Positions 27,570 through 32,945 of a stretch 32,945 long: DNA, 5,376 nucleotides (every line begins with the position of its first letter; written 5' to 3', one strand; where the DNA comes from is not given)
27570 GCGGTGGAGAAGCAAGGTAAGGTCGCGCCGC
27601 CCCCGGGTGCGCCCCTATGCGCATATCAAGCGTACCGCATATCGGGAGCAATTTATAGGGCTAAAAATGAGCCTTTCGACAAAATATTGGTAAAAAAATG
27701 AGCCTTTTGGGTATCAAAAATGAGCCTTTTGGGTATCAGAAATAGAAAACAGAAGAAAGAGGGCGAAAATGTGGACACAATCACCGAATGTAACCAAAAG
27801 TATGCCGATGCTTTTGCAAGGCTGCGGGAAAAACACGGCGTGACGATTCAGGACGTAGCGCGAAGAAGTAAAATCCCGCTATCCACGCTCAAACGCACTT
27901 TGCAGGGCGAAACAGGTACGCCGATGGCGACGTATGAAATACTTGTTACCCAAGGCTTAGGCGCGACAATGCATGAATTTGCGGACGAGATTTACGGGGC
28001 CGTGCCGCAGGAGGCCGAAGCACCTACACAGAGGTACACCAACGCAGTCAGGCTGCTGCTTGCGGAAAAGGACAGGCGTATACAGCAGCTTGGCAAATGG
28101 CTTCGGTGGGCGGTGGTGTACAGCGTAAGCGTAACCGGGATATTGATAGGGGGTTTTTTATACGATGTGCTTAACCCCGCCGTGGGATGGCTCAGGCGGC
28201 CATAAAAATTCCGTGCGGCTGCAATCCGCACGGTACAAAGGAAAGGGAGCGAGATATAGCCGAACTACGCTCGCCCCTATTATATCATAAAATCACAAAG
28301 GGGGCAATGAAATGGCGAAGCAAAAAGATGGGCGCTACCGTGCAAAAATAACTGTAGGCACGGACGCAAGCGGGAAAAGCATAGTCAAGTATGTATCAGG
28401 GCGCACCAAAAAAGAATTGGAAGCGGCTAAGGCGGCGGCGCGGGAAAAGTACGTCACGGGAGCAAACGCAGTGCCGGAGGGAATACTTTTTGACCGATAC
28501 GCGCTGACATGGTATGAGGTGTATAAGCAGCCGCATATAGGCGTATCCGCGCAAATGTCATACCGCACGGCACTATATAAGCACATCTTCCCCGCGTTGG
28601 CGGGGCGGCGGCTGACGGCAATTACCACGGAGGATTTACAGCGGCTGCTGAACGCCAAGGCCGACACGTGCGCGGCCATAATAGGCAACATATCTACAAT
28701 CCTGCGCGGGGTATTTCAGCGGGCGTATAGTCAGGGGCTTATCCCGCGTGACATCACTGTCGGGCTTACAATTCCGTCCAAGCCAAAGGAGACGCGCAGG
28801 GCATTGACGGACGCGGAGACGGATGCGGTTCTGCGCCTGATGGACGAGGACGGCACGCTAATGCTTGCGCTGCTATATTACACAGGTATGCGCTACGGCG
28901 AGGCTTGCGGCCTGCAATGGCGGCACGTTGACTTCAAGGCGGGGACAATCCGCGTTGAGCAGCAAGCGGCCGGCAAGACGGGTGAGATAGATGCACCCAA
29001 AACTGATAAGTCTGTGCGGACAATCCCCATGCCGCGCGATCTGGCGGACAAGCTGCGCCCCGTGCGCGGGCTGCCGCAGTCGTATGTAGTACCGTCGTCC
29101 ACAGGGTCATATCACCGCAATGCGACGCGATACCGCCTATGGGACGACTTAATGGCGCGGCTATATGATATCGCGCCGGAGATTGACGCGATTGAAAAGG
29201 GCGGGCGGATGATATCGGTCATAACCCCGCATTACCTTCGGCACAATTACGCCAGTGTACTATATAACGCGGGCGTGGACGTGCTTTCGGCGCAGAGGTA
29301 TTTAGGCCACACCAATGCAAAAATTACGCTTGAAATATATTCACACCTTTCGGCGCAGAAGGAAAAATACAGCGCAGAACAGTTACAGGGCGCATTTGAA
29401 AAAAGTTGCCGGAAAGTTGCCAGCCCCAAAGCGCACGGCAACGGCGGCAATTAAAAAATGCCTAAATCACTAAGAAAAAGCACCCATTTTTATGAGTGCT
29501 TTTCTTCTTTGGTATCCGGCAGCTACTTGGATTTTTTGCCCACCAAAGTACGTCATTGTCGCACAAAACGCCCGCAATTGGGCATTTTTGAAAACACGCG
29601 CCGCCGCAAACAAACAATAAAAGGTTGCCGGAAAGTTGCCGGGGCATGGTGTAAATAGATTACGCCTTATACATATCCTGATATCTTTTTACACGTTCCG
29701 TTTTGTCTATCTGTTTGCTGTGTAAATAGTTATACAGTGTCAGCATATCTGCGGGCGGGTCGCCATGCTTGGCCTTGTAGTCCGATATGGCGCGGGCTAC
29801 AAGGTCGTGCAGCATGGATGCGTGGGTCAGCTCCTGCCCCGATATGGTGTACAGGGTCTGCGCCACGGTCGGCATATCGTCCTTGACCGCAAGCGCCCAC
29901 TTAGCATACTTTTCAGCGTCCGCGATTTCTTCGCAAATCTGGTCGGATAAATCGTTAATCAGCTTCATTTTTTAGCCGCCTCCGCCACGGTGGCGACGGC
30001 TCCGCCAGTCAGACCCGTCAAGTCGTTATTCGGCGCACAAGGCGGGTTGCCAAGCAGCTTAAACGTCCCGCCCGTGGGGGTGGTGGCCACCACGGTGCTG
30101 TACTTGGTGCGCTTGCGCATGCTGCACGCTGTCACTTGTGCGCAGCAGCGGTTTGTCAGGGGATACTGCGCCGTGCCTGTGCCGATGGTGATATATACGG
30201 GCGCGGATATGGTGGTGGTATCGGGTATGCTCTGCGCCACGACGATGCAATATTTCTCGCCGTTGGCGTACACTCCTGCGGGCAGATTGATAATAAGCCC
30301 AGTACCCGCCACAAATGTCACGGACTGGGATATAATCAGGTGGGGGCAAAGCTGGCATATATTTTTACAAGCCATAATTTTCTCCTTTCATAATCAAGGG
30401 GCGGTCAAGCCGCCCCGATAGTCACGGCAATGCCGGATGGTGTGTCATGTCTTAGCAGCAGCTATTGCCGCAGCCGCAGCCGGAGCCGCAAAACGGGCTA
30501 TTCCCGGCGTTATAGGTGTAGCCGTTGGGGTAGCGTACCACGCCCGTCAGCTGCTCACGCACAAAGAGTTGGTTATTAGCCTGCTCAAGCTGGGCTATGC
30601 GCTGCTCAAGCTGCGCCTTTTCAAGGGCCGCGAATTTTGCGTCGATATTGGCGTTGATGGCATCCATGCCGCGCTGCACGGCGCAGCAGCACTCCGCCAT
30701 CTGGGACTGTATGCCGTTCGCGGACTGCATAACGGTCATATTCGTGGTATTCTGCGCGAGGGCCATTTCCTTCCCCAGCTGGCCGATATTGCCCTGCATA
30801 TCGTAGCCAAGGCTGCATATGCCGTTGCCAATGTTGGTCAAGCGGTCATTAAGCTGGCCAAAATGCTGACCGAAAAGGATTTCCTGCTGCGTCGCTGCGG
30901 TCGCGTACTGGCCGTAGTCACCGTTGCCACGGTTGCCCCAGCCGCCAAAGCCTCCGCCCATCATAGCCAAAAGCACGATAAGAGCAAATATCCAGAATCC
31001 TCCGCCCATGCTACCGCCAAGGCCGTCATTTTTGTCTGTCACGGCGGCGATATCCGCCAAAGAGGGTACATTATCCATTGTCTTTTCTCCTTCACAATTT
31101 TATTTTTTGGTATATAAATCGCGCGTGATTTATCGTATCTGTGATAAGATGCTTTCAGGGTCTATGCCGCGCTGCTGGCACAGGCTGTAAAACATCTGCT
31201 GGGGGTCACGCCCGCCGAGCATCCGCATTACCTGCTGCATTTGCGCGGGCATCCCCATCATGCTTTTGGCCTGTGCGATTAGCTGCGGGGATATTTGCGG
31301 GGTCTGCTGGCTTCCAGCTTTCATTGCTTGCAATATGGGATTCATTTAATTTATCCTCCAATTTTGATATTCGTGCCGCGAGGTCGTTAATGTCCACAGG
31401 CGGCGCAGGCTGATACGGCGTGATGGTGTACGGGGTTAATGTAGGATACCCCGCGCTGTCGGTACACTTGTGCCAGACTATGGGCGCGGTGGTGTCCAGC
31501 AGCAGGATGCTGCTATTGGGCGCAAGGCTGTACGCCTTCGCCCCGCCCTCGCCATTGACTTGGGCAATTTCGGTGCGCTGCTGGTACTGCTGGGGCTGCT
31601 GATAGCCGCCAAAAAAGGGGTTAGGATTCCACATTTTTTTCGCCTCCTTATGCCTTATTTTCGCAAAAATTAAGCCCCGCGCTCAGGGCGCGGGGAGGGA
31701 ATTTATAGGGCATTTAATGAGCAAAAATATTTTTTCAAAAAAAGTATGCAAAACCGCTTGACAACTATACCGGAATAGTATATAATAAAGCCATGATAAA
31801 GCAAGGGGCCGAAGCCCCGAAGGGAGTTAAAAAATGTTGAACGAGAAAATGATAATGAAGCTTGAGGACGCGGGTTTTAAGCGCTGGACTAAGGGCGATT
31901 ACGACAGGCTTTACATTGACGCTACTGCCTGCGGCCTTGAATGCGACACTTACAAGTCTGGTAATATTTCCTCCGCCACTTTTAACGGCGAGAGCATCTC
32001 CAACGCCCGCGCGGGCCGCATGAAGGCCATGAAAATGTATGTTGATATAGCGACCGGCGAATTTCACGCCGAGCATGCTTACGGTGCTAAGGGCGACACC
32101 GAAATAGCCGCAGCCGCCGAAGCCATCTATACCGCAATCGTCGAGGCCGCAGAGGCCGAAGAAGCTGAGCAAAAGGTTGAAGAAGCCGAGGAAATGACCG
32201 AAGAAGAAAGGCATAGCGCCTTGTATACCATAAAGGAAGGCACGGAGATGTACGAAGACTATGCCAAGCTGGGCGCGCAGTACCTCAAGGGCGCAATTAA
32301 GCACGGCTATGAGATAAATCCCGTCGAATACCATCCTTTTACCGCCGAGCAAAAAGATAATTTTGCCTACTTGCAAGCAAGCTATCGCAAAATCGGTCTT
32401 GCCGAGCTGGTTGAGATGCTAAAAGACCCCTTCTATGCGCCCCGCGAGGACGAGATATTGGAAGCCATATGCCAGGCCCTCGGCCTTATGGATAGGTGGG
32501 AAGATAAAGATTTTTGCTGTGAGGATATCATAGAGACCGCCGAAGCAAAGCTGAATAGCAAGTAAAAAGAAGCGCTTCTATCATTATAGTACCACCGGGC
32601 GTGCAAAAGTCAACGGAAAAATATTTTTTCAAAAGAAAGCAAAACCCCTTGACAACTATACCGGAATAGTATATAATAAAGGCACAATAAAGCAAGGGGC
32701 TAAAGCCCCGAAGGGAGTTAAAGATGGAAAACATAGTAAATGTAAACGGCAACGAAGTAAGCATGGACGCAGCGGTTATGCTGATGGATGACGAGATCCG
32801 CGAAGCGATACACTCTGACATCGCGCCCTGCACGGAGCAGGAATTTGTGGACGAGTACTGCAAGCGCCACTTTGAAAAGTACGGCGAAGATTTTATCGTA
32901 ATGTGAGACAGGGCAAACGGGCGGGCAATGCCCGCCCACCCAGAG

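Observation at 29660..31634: Five-gene orphan operon of Cys/Gly/Gln-rich proteins next to attP: candidate novel lysogenic-conversion (envelope or spore-surface?) module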

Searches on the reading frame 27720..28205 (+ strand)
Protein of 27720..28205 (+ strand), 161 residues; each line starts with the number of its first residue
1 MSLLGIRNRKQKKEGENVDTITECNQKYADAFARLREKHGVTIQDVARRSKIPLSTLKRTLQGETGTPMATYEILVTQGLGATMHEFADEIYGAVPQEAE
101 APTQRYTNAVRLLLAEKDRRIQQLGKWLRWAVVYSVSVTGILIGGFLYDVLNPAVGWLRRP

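Call 54: search_protein_families(library=pfam, proteins=[window:27720-28205:+], max_evalue=0.1)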
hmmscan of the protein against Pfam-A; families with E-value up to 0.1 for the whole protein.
window:27720-28205:+ (161 aa): 8 families
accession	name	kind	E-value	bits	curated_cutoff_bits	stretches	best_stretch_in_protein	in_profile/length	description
PF13560.12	HTH_31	-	1.3e-06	29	27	1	30-76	4-51/64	Helix-turn-helix domain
PF13413.12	HTH_25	-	0.0055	16.9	24.6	1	33-58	3-28/62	Helix-turn-helix domain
PF01381.28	HTH_3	-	0.0065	16.9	23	1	34-65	3-34/55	Helix-turn-helix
PF02796.21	HTH_7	-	0.0066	17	23.8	1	30-62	13-43/45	Helix-turn-helix domain of resolvase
PF13384.12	HTH_23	-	0.0074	16.5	24.6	1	33-63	11-40/50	Homeodomain-like domain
PF13443.12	HTH_26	-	0.0081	16.8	22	1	34-66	4-36/63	Cro/C1-type HTH DNA-binding domain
PF08784.17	RPA_C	-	0.015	16.5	22.6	1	10-62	38-91/106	Replication protein A C terminal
PF09339.16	HTH_IclR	-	0.033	14.4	22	1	31-62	11-40/52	IclR helix-turn-helix domain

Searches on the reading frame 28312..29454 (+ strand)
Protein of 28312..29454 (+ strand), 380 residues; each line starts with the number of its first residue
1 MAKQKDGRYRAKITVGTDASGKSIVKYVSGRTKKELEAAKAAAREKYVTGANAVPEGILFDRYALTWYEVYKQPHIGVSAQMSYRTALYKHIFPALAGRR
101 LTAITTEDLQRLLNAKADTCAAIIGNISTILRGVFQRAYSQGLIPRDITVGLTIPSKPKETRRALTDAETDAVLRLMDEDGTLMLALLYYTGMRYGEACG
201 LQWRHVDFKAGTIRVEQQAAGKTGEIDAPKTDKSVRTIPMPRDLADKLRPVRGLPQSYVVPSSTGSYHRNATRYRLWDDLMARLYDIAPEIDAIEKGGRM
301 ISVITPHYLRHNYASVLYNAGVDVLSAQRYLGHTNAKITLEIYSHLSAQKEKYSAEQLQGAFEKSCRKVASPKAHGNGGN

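Call 98: search_protein_families(library=pfam, proteins=[window:28312-29454:+], max_evalue=0.001)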
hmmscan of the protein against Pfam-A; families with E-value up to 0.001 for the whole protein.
window:28312-29454:+ (380 aa): 3 families
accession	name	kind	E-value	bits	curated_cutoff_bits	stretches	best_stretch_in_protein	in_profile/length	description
PF00589.27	Phage_integrase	-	3.7e-23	82.6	27.1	1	181-349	24-171/172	Phage integrase family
PF14659.12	Phage_int_SAM_3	-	2e-07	31.6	22.6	1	60-115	2-56/58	Phage integrase, N-terminal SAM-like domain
PF22022.2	Phage_int_M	-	5.4e-05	23.8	27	1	60-149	1-90/96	Phage integrase central domain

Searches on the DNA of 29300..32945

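Call 46: search_rna_families(source=window, start=29300, end=32945, threshold=evalue, max_evalue=1)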
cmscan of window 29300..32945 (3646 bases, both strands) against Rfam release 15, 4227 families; matches with E-value up to 1: 1.
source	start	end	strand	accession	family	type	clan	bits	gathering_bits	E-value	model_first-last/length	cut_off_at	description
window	31663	31695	-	RF02401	ClpQY_promoter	Cis-reg;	-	18.4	42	0.83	1-31/57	no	ClpQY promoter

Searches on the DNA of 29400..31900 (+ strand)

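Call 7: search_dna_similar(query=window:29400-31900:+, collection=phages, mode=distant, max_rows=20)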
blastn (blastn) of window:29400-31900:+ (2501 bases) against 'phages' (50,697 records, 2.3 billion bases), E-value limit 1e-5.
Records with a match: 4; places in all: 5; records where one place covers at least 80% of the query: 1.
Best place of each record, by identity: 90-95% 1; 60-80% 3.
By first word of the organism name: Bacteriophage 4.
By host as written in the record: - 4.
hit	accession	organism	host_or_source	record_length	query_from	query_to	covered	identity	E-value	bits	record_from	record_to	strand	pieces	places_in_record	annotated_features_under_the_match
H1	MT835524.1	Bacteriophage sp.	human fecal samples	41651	259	2498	90%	94.3%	0e+0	3619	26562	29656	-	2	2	record has no annotation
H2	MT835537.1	Bacteriophage sp.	human fecal samples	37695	1071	1562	20%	75.8%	6e-91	342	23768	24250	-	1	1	record has no annotation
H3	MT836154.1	Bacteriophage sp.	human fecal samples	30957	707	987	11%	69.1%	2e-20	108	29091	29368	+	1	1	record has no annotation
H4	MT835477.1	Bacteriophage sp.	human fecal samples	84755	621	899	11%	65.7%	7e-8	66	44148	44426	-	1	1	record has no annotation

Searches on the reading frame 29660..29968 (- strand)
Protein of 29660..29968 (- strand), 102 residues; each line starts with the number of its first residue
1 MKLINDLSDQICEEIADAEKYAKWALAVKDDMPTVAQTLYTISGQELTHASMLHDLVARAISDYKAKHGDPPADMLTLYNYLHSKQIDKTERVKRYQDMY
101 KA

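Call 5: search_protein_families(library=pfam, proteins=[window:29660-29968:-], max_evalue=1)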
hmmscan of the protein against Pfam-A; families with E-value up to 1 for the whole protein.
window:29660-29968:- (102 aa): 2 families
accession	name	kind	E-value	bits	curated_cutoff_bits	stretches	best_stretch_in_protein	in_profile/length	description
PF02915.23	Rubrerythrin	-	0.005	17.7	22.8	1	8-65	4-61/137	Rubrerythrin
PF18097.6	Vta1_C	-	0.019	15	26.3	1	13-26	2-15/38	Vta1 C-terminal domain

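Call 6: search_protein_families(library=phrogs, proteins=[window:29660-29968:-], max_evalue=1)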
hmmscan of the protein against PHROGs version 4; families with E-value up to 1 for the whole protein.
window:29660-29968:- (102 aa): 2 families
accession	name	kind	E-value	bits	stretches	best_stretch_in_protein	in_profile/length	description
phrog_2566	-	unknown function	0.16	13.2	1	6-46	34-74/85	-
phrog_32710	-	unknown function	0.22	12.4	1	28-65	18-55/57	-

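Call 13: search_protein_families(library=ncbifam, proteins=[window:29660-29968:-], max_evalue=1)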
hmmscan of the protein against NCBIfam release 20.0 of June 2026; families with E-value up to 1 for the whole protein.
window:29660-29968:- (102 aa): 2 families
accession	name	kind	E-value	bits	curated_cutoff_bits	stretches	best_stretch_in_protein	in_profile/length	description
NF045676.1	FeExpMbfA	equivalog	0.026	13.9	450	1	11-59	17-65/318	iron exporter MbfA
NF007722.0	PRK10414.1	equivalog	0.19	11.2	402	1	49-80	190-221/244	tol-pal system-associated acyl-CoA thioesterase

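Call 25: search_protein_families(library=padloc, proteins=[window:29660-29968:-], max_evalue=1)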
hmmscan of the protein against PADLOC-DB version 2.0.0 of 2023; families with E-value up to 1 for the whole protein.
window:29660-29968:- (102 aa): 0 families

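Call 26: find_homologous_proteins(query=window:29660-29968:-)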
Query window:29660-29968:- (102 aa): 6 proteins with E <= 0.001 among 7 candidates.
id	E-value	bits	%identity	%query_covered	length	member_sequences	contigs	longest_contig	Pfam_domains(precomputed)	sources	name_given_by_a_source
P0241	4.9e-57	208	92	100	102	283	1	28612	-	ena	-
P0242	5.2e-56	205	91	100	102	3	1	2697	-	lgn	-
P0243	3.9e-28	115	56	99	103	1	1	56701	-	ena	-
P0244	1.7e-27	113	81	72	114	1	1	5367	-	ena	-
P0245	3.9e-24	102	80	63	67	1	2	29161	-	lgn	-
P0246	2.8e-8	52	97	30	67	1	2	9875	-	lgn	-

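Call 52: search_solved_structures(query=A5, max_evalue=10, show_alignments=3)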
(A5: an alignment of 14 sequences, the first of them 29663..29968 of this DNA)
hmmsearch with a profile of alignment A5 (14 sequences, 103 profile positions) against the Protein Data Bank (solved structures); distinct sequences matched with E-value up to 10: 25.
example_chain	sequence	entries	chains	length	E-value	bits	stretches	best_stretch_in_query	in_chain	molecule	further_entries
3qd8_A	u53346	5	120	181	9.7e-06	29.2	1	7-56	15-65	Probable bacterioferritin BfrB | Ferritin BfrB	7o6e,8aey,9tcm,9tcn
3oj5_A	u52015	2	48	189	1.1e-05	29.1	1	7-56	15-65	Ferritin family protein | Probable bacterioferritin BfrB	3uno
7y6f_A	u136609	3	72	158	0.002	21.8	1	2-57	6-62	Bacterioferritin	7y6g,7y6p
8jax_A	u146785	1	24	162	0.0022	21.7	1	2-57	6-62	Bacterioferritin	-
5xx9_A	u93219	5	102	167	0.0024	21.5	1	2-57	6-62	Bacterioferritin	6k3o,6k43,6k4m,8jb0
9qq4_A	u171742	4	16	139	0.022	18.5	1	2-57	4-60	Bacterioferritin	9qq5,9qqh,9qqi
3sid_A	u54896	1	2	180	0.022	18.4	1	26-57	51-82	Symerythrin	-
3qhb_A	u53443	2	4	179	0.023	18.4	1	26-57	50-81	Symerythrin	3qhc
4xgs_A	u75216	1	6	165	0.23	15.2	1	2-74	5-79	Ferritin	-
1eum_A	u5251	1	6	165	0.24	15.1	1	2-82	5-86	FERRITIN 1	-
4reu_A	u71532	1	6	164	0.25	15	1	2-82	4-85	Ferritin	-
8w1d_A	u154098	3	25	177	0.25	15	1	9-58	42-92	DPS-LIKE PROTEIN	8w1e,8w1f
4ztt_A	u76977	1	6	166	0.33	14.7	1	2-81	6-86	ferritin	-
28yq_A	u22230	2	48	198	0.36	14.5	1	2-80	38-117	Bacterial non-heme ferritin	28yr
3bkn_A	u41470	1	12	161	0.53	14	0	3-56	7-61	Bacterioferritin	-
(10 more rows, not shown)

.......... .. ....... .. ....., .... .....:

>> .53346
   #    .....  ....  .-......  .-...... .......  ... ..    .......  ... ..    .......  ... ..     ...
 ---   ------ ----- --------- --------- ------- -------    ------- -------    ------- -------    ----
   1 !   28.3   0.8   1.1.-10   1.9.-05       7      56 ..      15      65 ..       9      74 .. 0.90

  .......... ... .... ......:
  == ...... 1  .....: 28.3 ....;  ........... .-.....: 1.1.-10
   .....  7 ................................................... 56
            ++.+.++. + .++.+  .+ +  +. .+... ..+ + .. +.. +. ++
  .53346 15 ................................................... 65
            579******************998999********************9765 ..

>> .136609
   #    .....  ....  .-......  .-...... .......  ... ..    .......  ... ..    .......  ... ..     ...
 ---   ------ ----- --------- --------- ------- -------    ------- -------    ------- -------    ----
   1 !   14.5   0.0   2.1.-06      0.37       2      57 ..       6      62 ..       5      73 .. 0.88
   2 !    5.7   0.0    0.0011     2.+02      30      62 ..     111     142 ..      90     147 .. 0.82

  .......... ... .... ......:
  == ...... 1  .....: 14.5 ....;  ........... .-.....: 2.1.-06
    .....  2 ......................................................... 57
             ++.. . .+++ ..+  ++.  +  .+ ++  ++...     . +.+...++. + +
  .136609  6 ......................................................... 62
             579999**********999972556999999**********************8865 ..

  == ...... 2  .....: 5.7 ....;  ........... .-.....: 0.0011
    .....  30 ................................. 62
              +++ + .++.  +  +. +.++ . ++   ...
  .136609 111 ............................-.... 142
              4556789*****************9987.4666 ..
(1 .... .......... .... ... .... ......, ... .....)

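Call 53: search_protein_families(library=pfam, alignment_id=A5, max_evalue=0.1)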
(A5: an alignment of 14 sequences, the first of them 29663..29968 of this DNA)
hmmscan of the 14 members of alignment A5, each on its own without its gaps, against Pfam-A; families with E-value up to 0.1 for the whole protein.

A. member 1, window:29663-29968:- (102 aa): 2 families
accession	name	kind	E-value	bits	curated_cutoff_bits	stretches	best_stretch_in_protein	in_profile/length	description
PF02915.23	Rubrerythrin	-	0.005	17.7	22.8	1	8-65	4-61/137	Rubrerythrin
PF18097.6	Vta1_C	-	0.019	15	26.3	1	13-26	2-15/38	Vta1 C-terminal domain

B. families by the number of members that match (of 14 scanned): 16 families
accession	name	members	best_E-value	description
PF02915.23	Rubrerythrin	14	4.9e-05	Rubrerythrin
PF18097.6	Vta1_C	2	0.019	Vta1 C-terminal domain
PF00210.30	Ferritin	2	0.037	Ferritin-like domain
PF03754.18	At2g31720-like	1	0.011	B3 domain-containing protein At2g31720-like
PF04010.18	DUF357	1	0.011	Protein of unknown function (DUF357)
PF24525.1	TTC3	1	0.018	TTC3, helical domain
PF14591.11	AF0941-like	1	0.027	AF0941-like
PF11976.14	Rad60-SLD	1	0.037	Ubiquitin-2 like Rad60 SUMO-like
PF17675.6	APG6_N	1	0.038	Apg6 coiled-coil region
PF19807.5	DUF6290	1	0.039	Family of unknown function (DUF6290)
PF24760.1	TPR_IF140_C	1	0.048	IF140 C-terminal TPR domain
PF21095.3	CarD_C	1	0.049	CarD, C-terminal domain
PF14171.11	SpoIISA_toxin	1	0.05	Toxin SpoIISA, type II toxin-antitoxin system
PF10296.15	MMM1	1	0.073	Maintenance of mitochondrial morphology protein 1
PF16934.11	Mersacidin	1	0.08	Two-component Enterococcus faecalis cytolysin (EFC)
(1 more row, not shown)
